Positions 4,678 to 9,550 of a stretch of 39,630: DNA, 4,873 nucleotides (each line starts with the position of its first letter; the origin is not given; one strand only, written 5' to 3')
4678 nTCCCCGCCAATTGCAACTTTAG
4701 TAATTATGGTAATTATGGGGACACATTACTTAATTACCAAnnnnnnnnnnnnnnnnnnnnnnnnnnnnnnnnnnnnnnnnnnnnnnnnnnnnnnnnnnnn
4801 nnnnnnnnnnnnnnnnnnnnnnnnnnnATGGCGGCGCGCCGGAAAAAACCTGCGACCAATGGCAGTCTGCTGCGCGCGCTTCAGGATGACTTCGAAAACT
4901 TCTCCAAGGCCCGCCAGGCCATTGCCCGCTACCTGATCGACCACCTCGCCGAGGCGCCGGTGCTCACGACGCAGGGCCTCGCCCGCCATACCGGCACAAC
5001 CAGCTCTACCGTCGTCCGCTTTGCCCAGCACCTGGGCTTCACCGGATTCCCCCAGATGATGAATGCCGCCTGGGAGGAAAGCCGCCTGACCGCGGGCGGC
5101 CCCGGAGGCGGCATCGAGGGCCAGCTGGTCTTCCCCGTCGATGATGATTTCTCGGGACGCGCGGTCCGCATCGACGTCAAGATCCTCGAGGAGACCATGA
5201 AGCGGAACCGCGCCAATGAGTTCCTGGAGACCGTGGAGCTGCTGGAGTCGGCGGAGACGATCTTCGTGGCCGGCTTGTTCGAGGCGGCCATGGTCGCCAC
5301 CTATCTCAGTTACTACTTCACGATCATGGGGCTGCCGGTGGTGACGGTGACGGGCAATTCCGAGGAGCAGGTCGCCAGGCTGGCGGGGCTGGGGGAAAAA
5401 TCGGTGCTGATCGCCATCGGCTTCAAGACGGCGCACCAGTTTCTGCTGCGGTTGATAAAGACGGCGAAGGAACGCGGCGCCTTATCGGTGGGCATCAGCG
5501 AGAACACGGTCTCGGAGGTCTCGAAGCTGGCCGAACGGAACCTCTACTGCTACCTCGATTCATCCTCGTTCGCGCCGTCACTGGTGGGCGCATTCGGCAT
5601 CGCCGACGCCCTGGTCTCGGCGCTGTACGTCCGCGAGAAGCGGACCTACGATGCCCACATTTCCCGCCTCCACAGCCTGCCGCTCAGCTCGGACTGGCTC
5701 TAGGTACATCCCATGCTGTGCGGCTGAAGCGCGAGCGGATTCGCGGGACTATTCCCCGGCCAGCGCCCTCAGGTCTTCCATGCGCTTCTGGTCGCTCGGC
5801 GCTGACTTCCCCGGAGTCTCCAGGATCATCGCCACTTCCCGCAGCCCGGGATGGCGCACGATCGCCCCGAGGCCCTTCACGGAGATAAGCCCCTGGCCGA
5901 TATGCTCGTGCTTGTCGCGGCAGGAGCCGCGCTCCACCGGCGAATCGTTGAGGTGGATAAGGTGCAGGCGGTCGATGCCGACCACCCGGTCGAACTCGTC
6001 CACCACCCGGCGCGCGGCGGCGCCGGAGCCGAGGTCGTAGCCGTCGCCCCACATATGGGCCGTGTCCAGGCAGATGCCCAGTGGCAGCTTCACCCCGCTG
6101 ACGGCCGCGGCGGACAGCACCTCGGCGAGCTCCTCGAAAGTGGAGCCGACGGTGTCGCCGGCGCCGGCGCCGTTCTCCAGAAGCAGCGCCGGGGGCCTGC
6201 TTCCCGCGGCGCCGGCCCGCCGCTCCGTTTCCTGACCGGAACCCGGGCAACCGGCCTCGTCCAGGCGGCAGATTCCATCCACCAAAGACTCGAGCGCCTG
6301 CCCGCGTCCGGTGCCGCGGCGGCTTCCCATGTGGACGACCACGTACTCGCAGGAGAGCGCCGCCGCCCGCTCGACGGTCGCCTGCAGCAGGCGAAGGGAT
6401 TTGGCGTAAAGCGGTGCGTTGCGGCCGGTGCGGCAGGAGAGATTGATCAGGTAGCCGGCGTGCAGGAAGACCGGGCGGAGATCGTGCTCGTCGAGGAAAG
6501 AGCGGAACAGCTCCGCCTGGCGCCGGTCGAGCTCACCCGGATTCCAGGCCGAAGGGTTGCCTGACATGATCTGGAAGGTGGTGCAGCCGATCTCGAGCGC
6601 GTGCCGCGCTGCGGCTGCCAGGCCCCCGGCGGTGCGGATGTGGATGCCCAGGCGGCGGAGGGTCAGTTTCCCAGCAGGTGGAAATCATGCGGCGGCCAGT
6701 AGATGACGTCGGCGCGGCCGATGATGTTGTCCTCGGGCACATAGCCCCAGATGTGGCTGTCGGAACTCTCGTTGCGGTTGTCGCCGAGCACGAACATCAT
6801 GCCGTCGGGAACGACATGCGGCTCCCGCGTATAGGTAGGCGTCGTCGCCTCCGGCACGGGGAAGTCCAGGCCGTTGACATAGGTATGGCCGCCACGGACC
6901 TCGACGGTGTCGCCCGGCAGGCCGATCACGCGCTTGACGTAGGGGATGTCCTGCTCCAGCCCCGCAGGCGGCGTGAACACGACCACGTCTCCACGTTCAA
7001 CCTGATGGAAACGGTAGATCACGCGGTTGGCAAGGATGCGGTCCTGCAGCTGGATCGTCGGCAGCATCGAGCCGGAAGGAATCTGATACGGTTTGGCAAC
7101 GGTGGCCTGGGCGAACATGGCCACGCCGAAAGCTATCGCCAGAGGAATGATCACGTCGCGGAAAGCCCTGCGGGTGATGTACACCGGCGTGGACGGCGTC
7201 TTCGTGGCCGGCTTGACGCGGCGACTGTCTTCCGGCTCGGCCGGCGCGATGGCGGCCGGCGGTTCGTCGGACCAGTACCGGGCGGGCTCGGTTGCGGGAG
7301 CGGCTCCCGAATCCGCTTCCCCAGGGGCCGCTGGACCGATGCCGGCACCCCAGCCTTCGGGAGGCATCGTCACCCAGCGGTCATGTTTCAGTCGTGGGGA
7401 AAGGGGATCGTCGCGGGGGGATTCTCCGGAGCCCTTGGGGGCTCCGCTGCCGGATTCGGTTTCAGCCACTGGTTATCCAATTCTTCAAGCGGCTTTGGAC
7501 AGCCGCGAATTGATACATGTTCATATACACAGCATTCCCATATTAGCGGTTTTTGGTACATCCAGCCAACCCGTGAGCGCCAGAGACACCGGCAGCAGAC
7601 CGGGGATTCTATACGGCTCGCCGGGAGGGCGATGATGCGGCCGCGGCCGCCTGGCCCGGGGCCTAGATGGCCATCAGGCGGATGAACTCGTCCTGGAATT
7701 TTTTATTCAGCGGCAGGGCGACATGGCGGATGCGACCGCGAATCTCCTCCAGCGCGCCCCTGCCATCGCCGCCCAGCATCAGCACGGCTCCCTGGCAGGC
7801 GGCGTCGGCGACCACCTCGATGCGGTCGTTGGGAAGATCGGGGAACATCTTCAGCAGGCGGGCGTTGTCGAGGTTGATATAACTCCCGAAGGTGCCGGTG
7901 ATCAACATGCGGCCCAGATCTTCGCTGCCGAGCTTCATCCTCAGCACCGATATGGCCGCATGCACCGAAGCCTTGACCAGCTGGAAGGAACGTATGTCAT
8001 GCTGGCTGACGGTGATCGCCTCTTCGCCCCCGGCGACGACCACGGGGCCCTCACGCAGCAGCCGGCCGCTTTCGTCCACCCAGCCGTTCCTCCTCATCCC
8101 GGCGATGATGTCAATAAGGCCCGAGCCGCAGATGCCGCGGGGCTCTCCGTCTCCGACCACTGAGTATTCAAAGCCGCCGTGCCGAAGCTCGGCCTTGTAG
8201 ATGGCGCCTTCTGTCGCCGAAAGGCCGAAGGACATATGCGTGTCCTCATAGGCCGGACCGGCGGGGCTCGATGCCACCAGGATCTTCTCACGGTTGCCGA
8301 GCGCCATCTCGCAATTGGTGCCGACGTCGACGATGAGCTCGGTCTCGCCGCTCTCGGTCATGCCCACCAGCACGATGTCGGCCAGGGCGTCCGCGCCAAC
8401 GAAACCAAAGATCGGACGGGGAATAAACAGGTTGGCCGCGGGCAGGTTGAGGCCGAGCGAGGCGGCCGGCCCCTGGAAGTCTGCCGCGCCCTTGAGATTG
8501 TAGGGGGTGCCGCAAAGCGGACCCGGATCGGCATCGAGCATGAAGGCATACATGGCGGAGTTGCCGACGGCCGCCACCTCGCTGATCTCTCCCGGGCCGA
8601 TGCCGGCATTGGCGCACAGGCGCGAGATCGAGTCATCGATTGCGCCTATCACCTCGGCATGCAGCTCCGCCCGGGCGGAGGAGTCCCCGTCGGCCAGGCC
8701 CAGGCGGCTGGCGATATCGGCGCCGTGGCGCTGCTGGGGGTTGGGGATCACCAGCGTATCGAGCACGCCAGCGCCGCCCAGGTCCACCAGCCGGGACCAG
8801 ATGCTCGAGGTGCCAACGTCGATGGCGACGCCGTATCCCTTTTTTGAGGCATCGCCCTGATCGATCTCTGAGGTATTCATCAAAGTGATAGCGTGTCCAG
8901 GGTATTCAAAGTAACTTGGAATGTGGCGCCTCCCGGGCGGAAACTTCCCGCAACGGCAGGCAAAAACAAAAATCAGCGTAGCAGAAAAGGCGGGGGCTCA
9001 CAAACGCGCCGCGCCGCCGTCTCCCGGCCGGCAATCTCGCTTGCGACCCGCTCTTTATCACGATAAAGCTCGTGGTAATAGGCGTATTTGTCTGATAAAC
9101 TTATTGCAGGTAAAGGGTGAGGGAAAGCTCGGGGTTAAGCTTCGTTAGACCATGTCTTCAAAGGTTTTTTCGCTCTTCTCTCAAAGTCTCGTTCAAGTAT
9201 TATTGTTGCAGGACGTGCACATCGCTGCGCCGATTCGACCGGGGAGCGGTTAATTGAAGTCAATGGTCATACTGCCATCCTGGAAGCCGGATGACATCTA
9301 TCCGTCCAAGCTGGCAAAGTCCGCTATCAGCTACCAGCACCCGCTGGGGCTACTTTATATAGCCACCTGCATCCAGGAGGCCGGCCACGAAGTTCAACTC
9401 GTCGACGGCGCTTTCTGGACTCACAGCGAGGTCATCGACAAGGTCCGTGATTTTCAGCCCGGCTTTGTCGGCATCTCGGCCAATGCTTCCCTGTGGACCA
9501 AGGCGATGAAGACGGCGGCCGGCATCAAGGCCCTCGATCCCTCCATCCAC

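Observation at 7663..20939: Candidate undescribed system: corrinoid methyl-shuttle module fused to a five-member radical SAM set and a GT2/GT-C membrane glycosylation pair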

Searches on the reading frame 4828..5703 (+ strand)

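Call 8: search_protein_families(library=pfam, proteins=[window:4828-5703:+], max_evalue=0.001)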
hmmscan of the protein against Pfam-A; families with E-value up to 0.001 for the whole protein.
window:4828-5703:+ (291 aa): 2 families
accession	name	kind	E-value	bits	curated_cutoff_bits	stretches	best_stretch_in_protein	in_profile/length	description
PF01418.23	HTH_6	-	3.3e-10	40.3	28.3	1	14-77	3-66/77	Helix-turn-helix domain, rpiR family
PF01380.27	SIS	-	3.9e-08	33.6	25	1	139-241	2-104/131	SIS domain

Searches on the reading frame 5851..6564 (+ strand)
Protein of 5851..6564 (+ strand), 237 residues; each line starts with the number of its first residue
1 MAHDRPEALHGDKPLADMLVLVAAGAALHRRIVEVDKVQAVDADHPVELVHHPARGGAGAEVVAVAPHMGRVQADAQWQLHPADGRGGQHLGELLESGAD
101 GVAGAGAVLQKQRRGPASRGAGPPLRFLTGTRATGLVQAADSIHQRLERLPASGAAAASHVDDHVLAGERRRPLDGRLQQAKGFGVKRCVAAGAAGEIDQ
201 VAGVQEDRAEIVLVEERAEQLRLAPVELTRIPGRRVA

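Call 8: search_protein_families(library=pfam, proteins=[window:5851-6564:+], max_evalue=0.001)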
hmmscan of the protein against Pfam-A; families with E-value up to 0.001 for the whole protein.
window:5851-6564:+ (237 aa): 1 family
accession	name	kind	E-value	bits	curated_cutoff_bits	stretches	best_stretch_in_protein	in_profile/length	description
PF07490.16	Tir_receptor_N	-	0.00037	20.9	25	1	34-147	138-256/269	Translocated intimin receptor (Tir) N-terminus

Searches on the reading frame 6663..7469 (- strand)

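Call 8: search_protein_families(library=pfam, proteins=[window:6663-7469:-], max_evalue=0.001)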
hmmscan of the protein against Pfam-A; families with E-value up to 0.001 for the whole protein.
window:6663-7469:- (268 aa): 1 family
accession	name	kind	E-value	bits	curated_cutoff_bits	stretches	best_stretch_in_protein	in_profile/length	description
PF10502.14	Peptidase_S26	-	6.3e-46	156.8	22.9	1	106-258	4-168/168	Signal peptidase, peptidase S26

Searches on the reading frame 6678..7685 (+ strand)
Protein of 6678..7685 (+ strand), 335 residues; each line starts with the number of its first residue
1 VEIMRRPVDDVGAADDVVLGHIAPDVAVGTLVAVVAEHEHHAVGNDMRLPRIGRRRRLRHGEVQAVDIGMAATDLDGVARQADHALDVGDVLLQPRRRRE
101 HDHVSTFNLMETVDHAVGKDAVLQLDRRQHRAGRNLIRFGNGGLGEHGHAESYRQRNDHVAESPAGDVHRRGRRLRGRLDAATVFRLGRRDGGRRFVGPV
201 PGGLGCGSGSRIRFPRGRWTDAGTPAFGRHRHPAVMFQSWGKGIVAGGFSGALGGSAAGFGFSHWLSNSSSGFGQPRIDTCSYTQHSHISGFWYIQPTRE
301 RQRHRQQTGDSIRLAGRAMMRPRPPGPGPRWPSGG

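Call 8: search_protein_families(library=pfam, proteins=[window:6678-7685:+], max_evalue=0.001)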
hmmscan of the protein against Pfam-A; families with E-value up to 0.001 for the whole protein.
window:6678-7685:+ (335 aa): 0 families

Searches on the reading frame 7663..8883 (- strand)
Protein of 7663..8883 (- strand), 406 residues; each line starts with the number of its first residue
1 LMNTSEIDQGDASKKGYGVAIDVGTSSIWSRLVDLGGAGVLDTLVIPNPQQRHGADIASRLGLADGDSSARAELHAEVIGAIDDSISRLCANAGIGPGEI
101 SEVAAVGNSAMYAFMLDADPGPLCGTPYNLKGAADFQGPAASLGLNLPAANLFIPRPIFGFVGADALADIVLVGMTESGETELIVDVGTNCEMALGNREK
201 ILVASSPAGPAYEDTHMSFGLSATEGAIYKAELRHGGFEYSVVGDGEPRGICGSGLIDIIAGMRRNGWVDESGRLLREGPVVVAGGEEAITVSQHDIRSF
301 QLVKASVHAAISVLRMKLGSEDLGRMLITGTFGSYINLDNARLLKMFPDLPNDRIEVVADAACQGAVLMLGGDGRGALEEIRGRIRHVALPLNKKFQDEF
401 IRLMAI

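Call 3: search_protein_families(library=pfam, proteins=[window:7663-8883:-], max_evalue=0.01)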
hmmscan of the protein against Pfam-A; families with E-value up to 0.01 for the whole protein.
window:7663-8883:- (406 aa): 2 families
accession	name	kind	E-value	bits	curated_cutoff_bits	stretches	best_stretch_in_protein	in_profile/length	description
PF14574.11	RACo_C_ter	-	1.4e-56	191.9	27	1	180-405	1-248/261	C-terminal domain of RACo the ASKHA domain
PF17651.6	Raco_middle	-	8.6e-34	117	26.8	1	17-177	1-162/163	RACo middle region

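Call 5: search_protein_families(library=ncbifam, proteins=[window:7663-8883:-], max_evalue=0.001)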
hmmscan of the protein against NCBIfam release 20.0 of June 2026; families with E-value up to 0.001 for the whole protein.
window:7663-8883:- (406 aa): 2 families
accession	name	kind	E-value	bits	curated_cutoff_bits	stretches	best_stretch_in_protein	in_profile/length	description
NF040756.1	corr_regen_AcsV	exception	4.2e-60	203.8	800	1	5-401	198-618/632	corrinoid activation/regeneration protein AcsV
TIGR04270.1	Rama_corrin_act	subfamily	6e-21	74.4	500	1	144-238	130-225/534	methylamine methyltransferase corrinoid protein reductive activase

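Call 26: find_homologous_proteins(query=window:7663-8883:-)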
Query window:7663-8883:- (406 aa): 5138 proteins with E <= 0.001 among 8000 candidates; the best 120 are listed.
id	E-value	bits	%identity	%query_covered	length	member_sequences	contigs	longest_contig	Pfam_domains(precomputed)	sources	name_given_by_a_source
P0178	3.2e-261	884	100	100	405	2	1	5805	PF17651.7,PF14574.12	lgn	-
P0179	3.6e-227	772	84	100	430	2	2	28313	PF17651.7,PF14574.12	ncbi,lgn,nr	ncbi:MAG: ASKHA domain-containing protein [Actinobacteria bacterium]|nr:ASKHA domain-containing prot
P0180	1.8e-205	701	79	100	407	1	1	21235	PF17651.7,PF14574.12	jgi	jgi:uncharacterized 2Fe-2S/4Fe-4S cluster protein (DUF4445 family)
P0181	1.4e-202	691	80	98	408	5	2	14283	PF17651.7,PF14574.12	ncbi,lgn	-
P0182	3.6e-201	686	78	99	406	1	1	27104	PF17651.7,PF14574.12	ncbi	-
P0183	1.9e-200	684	79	97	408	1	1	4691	PF17651.7,PF14574.12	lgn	-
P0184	9.3e-198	675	77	100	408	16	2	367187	PF17651.7,PF14574.12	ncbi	ncbi:MAG: ASKHA domain-containing protein [Thermoleophilia bacterium]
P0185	2.2e-197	674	78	95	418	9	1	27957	PF17651.7,PF14574.12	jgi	-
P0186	2.8e-196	670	77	98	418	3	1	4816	PF17651.7,PF14574.12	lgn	-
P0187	3.3e-196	670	77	99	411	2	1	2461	PF17651.7,PF14574.12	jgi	jgi:uncharacterized 2Fe-2S/4Fe-4S cluster protein (DUF4445 family)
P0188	9.1e-196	669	77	98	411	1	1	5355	PF17651.7,PF14574.12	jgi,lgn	-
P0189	3.9e-195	667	76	97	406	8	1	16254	PF17651.7,PF14574.12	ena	-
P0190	1.2e-194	665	76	97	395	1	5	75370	PF17651.7,PF14574.12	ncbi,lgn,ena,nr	ncbi:hypothetical protein BMS3Abin01_00072 [bacterium BMS3Abin01]|nr:hypothetical protein BMS3Abin01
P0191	1.5e-194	665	75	100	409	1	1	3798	PF17651.7,PF14574.12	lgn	-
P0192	1.6e-194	665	76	97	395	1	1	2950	PF17651.7,PF14574.12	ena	-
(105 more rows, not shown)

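Call 44: search_solved_structures(query=window:7663-8883:-, max_evalue=0.01, show_alignments=1)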
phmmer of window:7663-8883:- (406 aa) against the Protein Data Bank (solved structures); distinct sequences matched with E-value up to 0.01: 3.
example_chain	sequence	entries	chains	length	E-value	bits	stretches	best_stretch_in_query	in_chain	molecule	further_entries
4c1n_I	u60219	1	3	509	1.7e-54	188.7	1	7-402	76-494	IRON-SULFUR CLUSTER BINDING PROTEIN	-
4c1n_K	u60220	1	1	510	1.7e-54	188.6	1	7-402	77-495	IRON-SULFUR CLUSTER BINDING PROTEIN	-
3zyy_X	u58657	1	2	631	1.4e-53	185.6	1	7-402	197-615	IRON-SULFUR CLUSTER BINDING PROTEIN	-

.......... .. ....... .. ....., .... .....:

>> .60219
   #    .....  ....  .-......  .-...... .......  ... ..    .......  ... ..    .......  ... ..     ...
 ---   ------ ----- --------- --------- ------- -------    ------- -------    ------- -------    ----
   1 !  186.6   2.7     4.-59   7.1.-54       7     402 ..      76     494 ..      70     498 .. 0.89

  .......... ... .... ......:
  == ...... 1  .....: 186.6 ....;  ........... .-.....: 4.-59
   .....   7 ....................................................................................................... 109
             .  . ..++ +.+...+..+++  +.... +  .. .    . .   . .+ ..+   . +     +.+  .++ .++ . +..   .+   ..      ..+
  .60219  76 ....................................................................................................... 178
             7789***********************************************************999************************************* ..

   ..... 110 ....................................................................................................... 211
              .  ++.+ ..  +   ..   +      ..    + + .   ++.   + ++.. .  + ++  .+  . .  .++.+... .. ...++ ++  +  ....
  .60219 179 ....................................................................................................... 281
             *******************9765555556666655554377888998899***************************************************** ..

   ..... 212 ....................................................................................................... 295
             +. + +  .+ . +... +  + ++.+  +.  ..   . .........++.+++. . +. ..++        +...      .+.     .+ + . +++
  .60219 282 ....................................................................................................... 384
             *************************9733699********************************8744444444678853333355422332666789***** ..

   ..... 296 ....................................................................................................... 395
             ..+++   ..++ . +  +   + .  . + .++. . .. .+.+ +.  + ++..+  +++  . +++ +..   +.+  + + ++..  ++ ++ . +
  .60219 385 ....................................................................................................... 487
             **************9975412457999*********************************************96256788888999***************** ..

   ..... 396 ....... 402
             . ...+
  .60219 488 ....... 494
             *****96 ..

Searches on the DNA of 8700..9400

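Call 28: search_rna_families(source=window, start=8700, end=9400, threshold=evalue, max_evalue=1)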
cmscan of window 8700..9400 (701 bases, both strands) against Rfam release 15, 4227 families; matches with E-value up to 1: 0.
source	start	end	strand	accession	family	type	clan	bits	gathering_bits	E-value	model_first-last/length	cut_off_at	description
